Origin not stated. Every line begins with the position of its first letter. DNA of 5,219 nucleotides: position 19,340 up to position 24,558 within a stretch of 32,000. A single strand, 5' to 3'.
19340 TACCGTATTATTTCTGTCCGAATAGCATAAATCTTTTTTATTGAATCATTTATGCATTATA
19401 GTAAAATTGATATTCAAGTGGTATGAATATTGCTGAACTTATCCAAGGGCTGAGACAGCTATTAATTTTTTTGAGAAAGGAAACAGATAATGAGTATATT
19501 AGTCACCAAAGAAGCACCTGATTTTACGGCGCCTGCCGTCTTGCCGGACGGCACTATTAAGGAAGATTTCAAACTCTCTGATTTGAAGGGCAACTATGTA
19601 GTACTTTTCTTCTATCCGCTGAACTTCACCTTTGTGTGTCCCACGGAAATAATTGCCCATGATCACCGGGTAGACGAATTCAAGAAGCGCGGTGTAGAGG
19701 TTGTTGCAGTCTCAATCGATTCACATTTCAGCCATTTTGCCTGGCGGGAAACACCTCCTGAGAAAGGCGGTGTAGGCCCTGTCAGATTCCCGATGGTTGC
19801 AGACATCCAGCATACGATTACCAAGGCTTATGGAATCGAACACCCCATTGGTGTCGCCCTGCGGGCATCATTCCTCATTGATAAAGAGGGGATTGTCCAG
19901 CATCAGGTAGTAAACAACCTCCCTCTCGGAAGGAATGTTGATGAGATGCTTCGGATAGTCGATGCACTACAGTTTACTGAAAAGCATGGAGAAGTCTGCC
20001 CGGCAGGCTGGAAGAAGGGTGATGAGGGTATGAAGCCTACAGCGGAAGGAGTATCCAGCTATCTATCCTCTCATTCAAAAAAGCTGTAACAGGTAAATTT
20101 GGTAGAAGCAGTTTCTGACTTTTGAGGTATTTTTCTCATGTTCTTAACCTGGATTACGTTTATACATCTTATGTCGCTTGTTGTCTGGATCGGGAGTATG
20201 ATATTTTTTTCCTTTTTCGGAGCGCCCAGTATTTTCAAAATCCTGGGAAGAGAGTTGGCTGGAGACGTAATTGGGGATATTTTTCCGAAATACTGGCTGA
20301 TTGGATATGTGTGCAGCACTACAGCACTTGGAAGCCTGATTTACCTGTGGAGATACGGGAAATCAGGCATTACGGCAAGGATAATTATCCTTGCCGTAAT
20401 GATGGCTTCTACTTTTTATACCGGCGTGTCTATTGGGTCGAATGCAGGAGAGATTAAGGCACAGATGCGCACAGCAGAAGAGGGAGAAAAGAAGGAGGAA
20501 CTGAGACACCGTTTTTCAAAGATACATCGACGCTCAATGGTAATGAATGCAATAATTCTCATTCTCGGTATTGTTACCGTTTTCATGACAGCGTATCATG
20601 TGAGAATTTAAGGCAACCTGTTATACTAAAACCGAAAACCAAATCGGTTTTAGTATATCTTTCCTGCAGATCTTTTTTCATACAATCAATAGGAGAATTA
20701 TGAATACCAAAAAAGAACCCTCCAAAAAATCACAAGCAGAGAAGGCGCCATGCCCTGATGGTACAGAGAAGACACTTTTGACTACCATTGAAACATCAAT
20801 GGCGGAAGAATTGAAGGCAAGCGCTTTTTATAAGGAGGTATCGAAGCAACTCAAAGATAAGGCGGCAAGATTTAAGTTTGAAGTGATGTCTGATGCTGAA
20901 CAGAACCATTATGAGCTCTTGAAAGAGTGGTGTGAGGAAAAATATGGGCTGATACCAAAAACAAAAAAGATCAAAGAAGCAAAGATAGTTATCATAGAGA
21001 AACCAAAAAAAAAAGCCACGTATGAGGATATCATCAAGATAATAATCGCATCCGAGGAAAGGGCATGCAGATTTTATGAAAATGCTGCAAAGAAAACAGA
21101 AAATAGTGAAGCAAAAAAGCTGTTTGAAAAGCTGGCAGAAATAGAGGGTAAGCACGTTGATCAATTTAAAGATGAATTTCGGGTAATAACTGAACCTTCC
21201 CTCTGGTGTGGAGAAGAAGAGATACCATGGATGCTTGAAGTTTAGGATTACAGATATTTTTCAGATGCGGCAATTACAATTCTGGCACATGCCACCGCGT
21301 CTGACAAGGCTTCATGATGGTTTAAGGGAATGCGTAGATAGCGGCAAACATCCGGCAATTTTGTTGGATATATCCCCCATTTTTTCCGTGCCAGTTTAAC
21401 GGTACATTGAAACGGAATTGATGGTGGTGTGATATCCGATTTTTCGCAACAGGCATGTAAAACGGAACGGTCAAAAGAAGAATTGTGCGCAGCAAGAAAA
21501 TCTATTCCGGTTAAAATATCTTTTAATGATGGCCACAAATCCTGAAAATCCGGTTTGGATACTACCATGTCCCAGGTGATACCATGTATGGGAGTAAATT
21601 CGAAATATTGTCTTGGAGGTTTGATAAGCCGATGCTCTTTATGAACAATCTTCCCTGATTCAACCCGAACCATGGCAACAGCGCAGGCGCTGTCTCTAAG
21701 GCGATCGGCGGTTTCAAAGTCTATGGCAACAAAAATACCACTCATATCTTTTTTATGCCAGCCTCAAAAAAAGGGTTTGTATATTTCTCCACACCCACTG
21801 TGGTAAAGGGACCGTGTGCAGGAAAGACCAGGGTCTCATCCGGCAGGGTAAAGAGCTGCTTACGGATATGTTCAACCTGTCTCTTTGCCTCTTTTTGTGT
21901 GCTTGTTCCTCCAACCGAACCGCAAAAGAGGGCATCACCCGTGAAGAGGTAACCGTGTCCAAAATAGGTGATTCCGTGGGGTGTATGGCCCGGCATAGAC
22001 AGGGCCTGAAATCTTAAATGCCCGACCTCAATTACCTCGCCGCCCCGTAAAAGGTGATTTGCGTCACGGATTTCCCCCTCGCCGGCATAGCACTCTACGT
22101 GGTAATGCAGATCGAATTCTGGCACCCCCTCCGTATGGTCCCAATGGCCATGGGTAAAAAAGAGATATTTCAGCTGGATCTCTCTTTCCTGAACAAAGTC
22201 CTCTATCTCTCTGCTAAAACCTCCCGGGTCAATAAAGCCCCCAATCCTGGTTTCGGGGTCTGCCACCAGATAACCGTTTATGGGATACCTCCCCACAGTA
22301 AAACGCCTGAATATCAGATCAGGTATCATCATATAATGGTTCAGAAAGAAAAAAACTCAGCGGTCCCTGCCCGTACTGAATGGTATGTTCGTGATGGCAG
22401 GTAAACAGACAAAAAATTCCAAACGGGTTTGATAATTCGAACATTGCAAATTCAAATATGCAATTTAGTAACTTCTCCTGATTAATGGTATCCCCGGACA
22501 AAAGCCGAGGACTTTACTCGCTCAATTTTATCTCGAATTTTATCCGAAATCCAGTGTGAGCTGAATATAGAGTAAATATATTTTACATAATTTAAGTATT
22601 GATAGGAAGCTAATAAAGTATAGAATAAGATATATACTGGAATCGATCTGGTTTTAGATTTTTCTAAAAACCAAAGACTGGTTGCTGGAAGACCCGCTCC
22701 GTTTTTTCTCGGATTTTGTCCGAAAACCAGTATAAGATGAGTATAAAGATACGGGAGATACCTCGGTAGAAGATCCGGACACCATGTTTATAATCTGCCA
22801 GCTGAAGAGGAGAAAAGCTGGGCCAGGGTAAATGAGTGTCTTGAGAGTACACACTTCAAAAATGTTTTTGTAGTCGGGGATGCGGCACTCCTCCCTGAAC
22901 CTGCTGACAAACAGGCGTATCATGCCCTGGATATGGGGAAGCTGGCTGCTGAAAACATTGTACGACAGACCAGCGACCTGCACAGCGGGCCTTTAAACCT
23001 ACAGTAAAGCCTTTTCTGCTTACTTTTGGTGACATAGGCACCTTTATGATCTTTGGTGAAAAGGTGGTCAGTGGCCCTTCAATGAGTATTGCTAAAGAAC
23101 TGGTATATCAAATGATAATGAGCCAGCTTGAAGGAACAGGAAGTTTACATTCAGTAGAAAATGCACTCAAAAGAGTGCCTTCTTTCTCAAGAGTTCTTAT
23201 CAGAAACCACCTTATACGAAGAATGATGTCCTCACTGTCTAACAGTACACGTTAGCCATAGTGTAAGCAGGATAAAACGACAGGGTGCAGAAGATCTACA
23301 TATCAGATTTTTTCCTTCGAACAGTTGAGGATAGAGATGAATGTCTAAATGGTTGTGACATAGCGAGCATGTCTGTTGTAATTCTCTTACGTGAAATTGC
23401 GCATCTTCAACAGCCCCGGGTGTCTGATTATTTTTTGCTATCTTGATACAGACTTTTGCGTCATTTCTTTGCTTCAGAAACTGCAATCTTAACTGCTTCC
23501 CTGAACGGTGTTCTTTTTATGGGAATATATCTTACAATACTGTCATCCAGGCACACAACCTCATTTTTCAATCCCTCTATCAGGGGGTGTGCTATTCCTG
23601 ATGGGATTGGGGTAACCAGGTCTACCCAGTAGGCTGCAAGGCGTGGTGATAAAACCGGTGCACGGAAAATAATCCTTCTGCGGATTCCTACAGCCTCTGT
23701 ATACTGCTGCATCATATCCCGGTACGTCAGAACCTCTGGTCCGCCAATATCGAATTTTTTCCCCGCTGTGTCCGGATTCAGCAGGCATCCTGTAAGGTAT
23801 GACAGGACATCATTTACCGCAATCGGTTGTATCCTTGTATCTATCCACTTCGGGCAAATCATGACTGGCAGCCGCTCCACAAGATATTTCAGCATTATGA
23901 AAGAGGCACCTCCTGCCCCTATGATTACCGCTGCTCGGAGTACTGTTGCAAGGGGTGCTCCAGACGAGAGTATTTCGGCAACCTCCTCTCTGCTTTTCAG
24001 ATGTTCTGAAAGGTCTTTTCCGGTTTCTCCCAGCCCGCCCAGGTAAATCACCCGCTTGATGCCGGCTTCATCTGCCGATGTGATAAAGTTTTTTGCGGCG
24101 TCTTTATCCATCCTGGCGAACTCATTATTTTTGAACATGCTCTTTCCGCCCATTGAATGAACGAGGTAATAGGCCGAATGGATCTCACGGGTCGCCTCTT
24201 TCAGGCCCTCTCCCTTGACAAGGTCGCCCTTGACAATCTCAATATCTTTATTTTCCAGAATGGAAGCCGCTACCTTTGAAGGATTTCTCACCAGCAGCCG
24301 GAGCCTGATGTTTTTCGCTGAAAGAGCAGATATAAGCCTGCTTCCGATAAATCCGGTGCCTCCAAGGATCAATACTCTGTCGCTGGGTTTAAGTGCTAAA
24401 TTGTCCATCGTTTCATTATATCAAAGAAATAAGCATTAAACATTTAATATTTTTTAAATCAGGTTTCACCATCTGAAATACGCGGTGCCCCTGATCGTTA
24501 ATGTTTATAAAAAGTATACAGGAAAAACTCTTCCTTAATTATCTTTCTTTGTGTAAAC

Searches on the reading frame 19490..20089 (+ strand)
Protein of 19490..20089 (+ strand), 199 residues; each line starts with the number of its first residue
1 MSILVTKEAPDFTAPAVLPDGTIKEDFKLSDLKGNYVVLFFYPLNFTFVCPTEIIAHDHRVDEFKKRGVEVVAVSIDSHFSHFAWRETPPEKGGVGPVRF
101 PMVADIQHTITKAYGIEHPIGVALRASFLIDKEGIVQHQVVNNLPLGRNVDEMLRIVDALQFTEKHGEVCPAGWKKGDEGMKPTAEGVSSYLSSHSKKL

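Call 19: search_protein_families(library=pfam, proteins=[window:19490-20089:+], max_evalue=0.001)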
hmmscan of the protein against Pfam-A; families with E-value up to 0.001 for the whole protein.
window:19490-20089:+ (199 aa): 3 families
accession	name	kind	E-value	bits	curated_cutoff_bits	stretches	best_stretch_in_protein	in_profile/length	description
PF00578.27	AhpC-TSA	-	1.5e-37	128.7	26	1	5-138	1-123/124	AhpC/TSA family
PF08534.16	Redoxin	-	2.1e-19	70.2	26.6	1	6-145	3-137/148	Redoxin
PF10417.14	1-cysPrx_C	-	5.4e-14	52.3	21.1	1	159-193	1-40/41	C-terminal domain of 1-Cys peroxiredoxin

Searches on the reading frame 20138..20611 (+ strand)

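Call 19: search_protein_families(library=pfam, proteins=[window:20138-20611:+], max_evalue=0.001)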
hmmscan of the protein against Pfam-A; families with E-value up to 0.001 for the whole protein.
window:20138-20611:+ (157 aa): 1 family
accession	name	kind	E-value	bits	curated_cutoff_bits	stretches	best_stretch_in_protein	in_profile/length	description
PF13664.11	DUF4149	-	4e-15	56.3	24.6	1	13-110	2-100/102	Domain of unknown function (DUF4149)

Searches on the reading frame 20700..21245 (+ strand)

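Call 19: search_protein_families(library=pfam, proteins=[window:20700-21245:+], max_evalue=0.001)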
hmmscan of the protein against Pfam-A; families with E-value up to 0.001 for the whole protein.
window:20700-21245:+ (181 aa): 4 families
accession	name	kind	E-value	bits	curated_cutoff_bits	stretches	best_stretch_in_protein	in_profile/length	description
PF02915.23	Rubrerythrin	-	1.9e-15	57.9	22.8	1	31-158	4-135/137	Rubrerythrin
PF03232.19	COQ7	-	0.00035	20.7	23.5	0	31-80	8-58/169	Ubiquinone biosynthesis protein COQ7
PF22277.2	EncFtn-like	-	0.00053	20.2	27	0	29-80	18-69/85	EncFtn-like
PF09537.16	DUF2383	-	0.00096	19.7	30.8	0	111-160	5-54/111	Domain of unknown function (DUF2383)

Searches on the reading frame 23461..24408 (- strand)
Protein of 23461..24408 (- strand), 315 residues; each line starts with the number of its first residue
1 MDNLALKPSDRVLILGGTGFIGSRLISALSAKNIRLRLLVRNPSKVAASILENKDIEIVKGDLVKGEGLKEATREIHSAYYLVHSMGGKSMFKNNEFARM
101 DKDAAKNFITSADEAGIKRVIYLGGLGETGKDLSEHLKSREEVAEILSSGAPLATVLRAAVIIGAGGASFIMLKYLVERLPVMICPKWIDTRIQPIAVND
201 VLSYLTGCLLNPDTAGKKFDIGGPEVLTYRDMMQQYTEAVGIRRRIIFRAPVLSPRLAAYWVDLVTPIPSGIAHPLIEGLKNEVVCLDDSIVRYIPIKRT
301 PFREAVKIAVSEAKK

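Call 19: search_protein_families(library=pfam, proteins=[window:23461-24408:-], max_evalue=0.001)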
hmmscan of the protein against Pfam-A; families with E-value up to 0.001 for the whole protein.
window:23461-24408:- (315 aa): 5 families
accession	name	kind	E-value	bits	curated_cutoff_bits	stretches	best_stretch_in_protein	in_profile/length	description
PF13460.12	NAD_binding_10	-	3.6e-15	56.7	27.2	1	16-129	1-102/184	NAD(P)H-binding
PF05368.20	NmrA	-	1.2e-14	55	27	1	9-122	2-104/298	NmrA-like family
PF01370.27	Epimerase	-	6e-11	42.7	20.9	1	12-134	1-124/240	NAD dependent epimerase/dehydratase family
PF01073.25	3Beta_HSD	-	3.9e-09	36.4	22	1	13-131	1-122/280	3-beta hydroxysteroid dehydrogenase/isomerase family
PF16363.11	GDP_Man_Dehyd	-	0.00015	21.8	27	1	13-76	1-74/332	GDP-mannose 4,6 dehydratase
